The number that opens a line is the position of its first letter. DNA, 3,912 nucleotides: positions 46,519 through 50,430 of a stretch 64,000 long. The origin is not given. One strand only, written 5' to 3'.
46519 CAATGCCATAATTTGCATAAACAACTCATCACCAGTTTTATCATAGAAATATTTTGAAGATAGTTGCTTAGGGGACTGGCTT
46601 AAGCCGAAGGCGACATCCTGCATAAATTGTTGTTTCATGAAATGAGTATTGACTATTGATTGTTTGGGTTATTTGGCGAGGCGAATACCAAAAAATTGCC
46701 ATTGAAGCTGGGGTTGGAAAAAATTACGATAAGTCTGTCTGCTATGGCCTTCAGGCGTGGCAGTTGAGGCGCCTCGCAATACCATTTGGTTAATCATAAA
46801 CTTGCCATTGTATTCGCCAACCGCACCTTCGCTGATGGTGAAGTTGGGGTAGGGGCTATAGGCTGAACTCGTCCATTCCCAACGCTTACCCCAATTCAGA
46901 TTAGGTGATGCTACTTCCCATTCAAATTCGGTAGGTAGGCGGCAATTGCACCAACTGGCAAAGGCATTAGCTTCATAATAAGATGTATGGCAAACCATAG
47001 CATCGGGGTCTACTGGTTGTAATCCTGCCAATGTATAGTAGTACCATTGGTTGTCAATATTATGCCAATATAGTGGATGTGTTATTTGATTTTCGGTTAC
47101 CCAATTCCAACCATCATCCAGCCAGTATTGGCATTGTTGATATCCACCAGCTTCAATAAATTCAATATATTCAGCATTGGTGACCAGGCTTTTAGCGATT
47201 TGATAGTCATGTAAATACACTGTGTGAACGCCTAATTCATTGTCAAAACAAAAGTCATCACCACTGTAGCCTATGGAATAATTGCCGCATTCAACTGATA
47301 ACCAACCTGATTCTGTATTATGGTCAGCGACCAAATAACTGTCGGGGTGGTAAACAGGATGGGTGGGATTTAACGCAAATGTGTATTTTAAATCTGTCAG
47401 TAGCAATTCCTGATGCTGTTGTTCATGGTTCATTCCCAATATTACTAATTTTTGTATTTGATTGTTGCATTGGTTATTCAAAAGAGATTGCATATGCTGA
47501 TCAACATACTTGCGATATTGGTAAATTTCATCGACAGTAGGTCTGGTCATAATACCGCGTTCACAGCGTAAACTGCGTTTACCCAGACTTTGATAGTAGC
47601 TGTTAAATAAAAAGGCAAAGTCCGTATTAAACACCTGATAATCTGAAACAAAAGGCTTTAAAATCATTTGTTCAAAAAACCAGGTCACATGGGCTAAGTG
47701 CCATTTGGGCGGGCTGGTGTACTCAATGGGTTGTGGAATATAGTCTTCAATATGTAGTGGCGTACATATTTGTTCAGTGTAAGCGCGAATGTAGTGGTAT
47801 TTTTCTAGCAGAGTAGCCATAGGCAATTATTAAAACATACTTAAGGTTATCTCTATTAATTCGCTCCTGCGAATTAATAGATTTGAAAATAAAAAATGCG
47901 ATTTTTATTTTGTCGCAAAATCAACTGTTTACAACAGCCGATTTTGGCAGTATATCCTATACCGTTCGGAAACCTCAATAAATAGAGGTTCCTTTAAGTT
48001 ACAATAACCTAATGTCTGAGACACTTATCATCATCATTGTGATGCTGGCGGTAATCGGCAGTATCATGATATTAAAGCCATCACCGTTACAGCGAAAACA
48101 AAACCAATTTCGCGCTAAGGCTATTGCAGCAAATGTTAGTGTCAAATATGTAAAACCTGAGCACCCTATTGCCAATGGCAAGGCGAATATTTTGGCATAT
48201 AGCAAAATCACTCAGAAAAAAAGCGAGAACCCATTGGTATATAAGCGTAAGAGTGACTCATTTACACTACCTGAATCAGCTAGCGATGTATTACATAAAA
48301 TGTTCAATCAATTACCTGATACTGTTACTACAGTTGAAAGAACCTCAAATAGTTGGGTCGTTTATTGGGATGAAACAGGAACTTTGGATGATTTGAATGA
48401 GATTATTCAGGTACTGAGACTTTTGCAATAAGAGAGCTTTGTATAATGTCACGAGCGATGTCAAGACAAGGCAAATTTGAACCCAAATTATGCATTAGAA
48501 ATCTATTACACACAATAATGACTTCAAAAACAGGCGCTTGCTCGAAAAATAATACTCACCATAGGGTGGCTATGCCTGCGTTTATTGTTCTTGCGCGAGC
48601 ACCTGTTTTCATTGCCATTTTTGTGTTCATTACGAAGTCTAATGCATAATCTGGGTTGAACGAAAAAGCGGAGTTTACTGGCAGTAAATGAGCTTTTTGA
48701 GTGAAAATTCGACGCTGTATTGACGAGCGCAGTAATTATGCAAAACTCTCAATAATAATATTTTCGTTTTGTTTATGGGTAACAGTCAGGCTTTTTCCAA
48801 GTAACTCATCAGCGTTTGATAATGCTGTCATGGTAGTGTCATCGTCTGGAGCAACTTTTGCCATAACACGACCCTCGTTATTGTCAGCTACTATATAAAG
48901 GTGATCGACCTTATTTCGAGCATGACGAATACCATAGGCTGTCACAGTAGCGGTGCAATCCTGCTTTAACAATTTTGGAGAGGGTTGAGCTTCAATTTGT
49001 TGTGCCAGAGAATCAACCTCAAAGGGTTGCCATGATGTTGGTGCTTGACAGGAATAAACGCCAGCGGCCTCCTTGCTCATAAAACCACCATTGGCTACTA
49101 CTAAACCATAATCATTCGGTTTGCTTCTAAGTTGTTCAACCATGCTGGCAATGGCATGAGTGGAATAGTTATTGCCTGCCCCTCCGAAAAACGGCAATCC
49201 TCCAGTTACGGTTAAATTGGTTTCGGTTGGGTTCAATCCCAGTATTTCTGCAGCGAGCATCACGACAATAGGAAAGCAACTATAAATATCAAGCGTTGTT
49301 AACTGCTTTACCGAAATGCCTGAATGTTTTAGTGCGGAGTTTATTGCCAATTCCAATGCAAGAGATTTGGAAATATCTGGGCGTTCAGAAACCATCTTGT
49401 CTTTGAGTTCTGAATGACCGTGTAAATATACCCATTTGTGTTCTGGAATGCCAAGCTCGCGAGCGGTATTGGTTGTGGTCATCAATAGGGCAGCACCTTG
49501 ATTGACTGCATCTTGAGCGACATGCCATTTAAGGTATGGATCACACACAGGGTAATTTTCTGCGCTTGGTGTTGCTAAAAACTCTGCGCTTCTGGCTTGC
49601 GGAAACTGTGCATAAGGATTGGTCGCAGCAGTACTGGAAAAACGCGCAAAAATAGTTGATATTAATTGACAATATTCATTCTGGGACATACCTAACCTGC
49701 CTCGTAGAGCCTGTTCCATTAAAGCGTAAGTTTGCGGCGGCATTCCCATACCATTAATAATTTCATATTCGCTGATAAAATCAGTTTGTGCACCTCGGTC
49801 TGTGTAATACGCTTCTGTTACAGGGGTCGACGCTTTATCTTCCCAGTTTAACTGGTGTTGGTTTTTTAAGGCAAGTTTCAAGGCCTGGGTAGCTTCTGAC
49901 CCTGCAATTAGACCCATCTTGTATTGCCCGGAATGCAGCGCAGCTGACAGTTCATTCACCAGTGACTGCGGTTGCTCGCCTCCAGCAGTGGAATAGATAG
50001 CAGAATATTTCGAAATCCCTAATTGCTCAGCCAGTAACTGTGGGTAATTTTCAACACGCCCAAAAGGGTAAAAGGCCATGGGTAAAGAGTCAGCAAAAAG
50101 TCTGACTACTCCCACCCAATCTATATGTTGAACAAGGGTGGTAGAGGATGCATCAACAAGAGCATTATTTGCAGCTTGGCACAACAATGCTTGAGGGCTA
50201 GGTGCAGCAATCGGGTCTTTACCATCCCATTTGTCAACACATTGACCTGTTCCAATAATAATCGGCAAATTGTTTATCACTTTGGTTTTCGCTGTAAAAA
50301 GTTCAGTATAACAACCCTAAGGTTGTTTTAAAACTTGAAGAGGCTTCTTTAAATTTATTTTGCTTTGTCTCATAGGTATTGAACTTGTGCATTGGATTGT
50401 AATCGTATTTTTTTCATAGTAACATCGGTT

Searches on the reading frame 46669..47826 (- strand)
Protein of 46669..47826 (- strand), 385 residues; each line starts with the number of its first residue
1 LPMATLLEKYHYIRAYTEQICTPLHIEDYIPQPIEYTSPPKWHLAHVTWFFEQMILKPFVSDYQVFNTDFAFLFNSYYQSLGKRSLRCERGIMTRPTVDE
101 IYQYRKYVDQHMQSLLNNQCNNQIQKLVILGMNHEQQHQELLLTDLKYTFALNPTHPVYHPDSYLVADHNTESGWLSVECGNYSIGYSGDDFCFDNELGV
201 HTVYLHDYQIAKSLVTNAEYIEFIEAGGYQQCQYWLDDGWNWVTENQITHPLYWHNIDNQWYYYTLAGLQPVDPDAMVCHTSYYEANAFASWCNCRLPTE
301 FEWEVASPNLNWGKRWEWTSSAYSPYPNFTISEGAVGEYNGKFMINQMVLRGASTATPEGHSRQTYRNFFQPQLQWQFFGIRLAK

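Call 5: search_protein_families(library=pfam, proteins=[window:46669-47826:-], max_evalue=0.01)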
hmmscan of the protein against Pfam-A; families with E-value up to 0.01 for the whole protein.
window:46669-47826:- (385 aa): 2 families
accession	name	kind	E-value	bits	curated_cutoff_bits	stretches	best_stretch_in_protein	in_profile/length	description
PF03781.23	FGE-sulfatase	-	4.4e-27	95.8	23.3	2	173-307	3-122/255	Sulfatase-modifying factor enzyme 1-like domain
PF12867.12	DinB_2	-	0.00054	20.8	24.8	1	13-118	5-89/128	DinB superfamily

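Call 6: search_protein_families(library=ncbifam, proteins=[window:46669-47826:-], max_evalue=0.01)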
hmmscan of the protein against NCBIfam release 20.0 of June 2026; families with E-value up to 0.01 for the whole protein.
window:46669-47826:- (385 aa): 6 families
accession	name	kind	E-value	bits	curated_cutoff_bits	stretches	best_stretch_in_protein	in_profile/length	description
TIGR03440.2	egtB_TIGR03440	equivalog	1.2e-154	515.4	360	2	7-309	2-307/413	ergothioneine biosynthesis protein EgtB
NF041186.1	SenA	equivalog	6.1e-98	328.7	420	1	4-384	6-381/382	selenoneine synthase SenA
TIGR04344.1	ovoA_Nterm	equivalog_domain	2.5e-31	109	400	1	92-306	101-331/444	5-histidylcysteine sulfoxide synthase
TIGR04373.1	egtB_X_signatur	signature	5.9e-08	32.7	71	1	343-382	8-47/50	EgtB-related enzyme signature domain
TIGR03525.2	GldK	equivalog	0.00044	19.7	350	0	174-225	35-86/408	T9SS ring complex lipoprotein PorK/GldK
TIGR03524.1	GldJ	equivalog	0.0041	15.8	458.2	0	168-225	54-111/559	gliding motility lipoprotein GldJ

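Call 37: search_solved_structures(query=window:46669-47820:-, max_evalue=0.001)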
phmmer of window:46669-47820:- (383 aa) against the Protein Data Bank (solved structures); distinct sequences matched with E-value up to 0.001: 17.
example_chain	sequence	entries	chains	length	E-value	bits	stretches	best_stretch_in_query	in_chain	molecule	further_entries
8qf6_A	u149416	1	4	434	1.7e-114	386.2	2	7-308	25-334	Ergothioneine biosynthesis protein EgtB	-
6qki_A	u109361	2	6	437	1.8e-114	386.2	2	7-308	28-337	Uncharacterized protein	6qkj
6o6l_A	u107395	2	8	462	2.2e-114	385.8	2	7-308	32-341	EgtB (Cabther)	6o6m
8ryz_A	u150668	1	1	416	2.3e-37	132.2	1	186-380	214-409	selenoneine synthase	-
8k5i_A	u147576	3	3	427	2.5e-37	132.1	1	186-380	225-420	selenoneine synthase SenA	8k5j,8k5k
8ux5_A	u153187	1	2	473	1.3e-31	113.3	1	3-306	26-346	Selenoxide synthase OvsA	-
4x8b_A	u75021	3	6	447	3.7e-30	108.4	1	130-320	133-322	Sulfoxide synthase EgtB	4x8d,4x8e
8u41_A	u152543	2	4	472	1.5e-29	106.4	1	3-306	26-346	Selenoxide synthase OvsA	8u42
8vig_A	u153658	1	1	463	4e-24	88.6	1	94-326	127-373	Sulfoxide synthase EgtB-IV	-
8vih_A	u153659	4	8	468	1.7e-20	76.6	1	30-307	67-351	Sulfoxide synthase EgtB-IV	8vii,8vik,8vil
8khq_A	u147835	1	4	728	2.7e-20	75.9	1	31-306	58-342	5-histidylcysteine sulfoxide synthase/putative 4-mercaptohistidine N1-methyltranferase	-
6muj_A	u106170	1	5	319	1.1e-10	44.3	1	171-318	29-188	Formylglycine-generating enzyme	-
2q17_A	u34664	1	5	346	1.4e-10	44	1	171-318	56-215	formylglycine generating enzyme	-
6s07_A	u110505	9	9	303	1.1e-08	37.7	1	171-316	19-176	Formylglycine-generating enzyme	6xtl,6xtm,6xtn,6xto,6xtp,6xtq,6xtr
5nxl_A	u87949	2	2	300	4.4e-08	35.8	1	175-317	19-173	Non-specific serine/threonine protein kinase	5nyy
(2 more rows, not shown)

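Call 82: search_solved_structures(query=window:46669-47820:-, max_evalue=1e-100, show_alignments=1)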
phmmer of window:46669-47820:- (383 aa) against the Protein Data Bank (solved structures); distinct sequences matched with E-value up to 1e-100: 3.
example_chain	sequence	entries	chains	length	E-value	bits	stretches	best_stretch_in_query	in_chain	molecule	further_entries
8qf6_A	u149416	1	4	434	1.7e-114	386.2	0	7-308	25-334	Ergothioneine biosynthesis protein EgtB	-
6qki_A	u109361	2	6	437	1.8e-114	386.2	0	7-308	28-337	Uncharacterized protein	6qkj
6o6l_A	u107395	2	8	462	2.2e-114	385.8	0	7-308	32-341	EgtB (Cabther)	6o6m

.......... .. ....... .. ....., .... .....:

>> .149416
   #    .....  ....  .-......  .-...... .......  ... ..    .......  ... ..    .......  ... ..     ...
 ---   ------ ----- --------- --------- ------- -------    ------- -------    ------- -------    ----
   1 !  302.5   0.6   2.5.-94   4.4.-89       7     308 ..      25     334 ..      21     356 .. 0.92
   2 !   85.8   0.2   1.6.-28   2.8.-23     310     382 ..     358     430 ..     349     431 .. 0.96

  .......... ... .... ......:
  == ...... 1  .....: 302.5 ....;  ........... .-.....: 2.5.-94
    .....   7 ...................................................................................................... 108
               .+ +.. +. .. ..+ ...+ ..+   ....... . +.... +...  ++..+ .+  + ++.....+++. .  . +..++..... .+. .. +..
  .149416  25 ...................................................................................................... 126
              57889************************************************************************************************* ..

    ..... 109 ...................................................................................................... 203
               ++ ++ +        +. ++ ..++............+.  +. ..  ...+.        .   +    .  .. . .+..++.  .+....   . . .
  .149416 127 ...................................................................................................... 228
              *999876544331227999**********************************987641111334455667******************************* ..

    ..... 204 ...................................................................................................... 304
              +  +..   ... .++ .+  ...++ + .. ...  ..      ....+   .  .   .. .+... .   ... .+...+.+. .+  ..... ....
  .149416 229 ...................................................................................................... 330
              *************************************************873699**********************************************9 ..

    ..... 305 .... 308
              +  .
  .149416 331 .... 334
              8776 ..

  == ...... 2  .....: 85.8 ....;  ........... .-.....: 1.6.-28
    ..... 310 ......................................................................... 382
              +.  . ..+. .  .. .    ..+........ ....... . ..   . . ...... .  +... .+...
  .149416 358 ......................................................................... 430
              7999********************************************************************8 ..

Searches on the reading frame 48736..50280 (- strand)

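Call 51: search_protein_families(library=pfam, proteins=[window:48736-50280:-], max_evalue=0.001)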
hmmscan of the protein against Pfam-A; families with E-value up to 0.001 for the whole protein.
window:48736-50280:- (514 aa): 1 family
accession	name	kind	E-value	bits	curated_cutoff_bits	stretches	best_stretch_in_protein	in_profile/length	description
PF22691.2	Thiolase_C_1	-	1.4e-05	25.3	28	1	293-353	5-64/144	Thiolase C-terminal domain-like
